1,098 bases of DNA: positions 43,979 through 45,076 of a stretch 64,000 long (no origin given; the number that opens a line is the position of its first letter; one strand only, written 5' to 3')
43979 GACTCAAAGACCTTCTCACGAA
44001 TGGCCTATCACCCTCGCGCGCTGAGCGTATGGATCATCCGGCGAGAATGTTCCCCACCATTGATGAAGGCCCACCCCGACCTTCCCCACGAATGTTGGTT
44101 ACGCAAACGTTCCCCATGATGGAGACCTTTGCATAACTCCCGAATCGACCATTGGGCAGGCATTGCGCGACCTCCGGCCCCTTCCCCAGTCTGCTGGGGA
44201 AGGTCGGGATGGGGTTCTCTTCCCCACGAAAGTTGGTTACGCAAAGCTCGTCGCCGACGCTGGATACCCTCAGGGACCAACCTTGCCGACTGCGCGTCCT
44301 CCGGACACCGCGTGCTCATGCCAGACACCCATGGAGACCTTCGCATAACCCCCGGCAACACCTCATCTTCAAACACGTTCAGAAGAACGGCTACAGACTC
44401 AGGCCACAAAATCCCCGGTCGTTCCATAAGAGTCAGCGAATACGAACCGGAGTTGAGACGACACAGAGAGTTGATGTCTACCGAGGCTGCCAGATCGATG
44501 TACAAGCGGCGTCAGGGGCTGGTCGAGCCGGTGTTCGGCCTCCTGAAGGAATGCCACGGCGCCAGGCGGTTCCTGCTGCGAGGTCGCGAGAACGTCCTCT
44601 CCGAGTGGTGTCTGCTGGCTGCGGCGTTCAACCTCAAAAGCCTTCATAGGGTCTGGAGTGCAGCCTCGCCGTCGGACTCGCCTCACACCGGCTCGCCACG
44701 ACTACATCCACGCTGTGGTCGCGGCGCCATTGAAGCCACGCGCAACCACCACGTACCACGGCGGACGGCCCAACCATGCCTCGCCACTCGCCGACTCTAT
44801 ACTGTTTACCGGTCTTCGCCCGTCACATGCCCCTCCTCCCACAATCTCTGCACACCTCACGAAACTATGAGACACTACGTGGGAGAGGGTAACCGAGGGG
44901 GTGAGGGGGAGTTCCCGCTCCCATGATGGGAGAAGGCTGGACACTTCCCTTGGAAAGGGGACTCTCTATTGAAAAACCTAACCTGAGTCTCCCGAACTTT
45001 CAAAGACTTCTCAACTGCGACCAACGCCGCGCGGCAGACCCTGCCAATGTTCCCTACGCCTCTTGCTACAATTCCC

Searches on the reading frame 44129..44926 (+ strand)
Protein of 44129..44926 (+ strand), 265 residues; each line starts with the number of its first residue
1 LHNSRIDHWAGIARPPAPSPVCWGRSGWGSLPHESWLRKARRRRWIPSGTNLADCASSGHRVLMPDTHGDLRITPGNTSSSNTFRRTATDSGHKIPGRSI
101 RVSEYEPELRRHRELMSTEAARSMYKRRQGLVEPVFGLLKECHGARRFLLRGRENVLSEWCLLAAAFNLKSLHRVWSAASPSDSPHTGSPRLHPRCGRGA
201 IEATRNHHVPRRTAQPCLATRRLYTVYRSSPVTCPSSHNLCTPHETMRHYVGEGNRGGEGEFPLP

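Call 11: search_protein_families(library=pfam, proteins=[window:44129-44926:+], max_evalue=0.01)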
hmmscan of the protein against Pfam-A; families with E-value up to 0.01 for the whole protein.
window:44129-44926:+ (265 aa): 2 families
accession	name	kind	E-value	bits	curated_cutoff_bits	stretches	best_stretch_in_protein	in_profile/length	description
PF13751.12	DDE_Tnp_1_6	-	6.9e-13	49.4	25.1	1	97-173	48-125/125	Transposase DDE domain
PF01609.27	DDE_Tnp_1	-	0.0016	18.7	23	1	110-169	136-200/200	Transposase DDE domain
